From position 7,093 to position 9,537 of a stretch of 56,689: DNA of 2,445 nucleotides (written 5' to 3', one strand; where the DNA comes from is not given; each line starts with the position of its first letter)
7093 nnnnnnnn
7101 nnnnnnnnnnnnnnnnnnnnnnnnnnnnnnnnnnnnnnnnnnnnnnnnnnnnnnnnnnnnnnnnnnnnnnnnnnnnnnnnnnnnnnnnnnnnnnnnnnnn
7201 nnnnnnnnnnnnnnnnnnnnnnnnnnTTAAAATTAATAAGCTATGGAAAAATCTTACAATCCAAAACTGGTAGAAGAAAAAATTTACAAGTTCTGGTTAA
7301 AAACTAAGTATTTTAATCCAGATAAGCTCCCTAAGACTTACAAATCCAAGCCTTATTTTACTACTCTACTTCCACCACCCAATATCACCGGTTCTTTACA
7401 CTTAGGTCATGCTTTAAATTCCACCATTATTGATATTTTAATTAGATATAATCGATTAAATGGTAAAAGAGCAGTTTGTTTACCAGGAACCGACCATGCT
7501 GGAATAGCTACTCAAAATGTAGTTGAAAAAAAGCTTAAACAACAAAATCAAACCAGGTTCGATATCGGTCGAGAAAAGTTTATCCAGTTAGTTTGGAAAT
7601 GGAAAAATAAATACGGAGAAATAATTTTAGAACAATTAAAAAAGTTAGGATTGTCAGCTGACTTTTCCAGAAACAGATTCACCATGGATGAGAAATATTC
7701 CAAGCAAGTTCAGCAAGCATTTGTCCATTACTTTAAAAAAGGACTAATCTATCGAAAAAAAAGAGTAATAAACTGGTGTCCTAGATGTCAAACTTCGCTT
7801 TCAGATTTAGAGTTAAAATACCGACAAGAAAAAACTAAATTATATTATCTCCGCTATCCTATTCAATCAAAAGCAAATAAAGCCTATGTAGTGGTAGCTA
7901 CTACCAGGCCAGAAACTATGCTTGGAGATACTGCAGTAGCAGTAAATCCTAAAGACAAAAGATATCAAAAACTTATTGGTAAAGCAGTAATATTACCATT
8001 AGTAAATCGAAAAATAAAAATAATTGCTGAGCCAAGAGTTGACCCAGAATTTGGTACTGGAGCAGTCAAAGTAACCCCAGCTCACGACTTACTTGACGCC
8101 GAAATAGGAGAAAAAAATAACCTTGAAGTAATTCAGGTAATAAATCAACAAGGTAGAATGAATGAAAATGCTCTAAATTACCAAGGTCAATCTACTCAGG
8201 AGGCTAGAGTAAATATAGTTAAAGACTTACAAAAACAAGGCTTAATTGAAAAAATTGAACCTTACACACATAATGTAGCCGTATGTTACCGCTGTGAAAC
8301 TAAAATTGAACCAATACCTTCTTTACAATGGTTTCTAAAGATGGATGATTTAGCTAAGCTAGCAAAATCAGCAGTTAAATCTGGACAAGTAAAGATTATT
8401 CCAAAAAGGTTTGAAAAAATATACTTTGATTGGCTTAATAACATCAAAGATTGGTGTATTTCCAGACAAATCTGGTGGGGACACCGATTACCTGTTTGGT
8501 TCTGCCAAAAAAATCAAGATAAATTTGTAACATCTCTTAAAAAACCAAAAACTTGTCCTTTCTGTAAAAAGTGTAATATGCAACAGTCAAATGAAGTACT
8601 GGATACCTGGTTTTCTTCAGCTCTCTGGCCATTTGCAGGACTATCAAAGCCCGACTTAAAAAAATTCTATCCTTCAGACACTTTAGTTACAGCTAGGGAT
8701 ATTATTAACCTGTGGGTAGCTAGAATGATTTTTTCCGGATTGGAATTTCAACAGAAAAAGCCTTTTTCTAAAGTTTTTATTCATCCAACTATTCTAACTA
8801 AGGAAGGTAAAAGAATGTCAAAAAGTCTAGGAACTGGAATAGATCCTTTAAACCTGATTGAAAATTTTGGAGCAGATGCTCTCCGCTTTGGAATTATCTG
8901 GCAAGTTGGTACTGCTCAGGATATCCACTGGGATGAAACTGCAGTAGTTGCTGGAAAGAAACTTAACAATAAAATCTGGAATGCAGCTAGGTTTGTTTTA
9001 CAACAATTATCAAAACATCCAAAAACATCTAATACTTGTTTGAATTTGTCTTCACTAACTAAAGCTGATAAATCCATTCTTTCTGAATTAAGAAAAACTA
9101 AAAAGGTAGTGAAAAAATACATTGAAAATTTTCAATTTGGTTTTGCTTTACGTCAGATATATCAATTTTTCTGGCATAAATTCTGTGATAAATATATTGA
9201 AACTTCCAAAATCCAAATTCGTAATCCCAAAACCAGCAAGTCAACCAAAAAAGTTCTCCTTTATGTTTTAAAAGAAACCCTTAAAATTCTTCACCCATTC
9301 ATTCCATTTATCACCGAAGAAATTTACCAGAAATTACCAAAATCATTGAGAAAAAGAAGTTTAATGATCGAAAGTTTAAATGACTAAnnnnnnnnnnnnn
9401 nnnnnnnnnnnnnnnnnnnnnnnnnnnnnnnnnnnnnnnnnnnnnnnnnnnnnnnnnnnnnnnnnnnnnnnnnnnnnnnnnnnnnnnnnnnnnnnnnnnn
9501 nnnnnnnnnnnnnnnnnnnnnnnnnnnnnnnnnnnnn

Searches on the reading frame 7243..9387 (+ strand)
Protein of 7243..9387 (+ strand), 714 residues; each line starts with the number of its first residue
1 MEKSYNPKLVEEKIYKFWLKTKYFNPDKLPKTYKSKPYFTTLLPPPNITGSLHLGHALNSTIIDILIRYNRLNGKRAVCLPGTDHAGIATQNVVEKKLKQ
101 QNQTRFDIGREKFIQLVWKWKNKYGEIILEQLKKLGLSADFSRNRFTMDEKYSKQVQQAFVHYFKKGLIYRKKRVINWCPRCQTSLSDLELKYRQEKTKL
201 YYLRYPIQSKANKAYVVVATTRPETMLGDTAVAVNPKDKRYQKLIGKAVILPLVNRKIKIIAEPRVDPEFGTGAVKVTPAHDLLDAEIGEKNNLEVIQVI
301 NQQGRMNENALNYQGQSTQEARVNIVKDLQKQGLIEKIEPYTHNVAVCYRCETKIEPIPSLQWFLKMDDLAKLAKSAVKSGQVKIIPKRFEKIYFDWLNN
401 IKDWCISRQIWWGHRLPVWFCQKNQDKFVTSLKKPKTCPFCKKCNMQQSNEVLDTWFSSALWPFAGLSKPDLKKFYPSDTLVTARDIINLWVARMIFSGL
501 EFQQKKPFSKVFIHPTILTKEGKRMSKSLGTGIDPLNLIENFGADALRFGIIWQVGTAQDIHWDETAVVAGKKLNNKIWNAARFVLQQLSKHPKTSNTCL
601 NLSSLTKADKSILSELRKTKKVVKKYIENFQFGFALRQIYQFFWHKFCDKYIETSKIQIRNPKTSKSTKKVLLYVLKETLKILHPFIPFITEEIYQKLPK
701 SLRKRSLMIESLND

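Call 27: search_protein_families(library=pfam, proteins=[window:7243-9387:+], max_evalue=0.0001)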
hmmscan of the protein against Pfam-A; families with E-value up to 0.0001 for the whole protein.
window:7243-9387:+ (714 aa): 5 families
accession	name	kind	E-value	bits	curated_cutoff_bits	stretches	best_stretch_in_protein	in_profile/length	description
PF00133.28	tRNA-synt_1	-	1.2e-123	413.4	22.7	1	13-564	1-414/414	tRNA synthetases class I (I, L, M and V)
PF08264.19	Anticodon_1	-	3.3e-29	102.1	25.1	1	609-710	1-102/148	Anticodon-binding domain of tRNA ligase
PF09334.17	tRNA-synt_1g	-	7.9e-28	97.7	20.1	3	47-191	9-135/391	tRNA synthetases class I (M)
PF13603.12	tRNA-synt_1_2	-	3.1e-09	37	25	1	246-310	86-150/185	Leucyl-tRNA synthetase, editing domain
PF01406.26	tRNA-synt_1e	-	8.6e-05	22.5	27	0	505-567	234-295/301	tRNA synthetases class I (C) catalytic domain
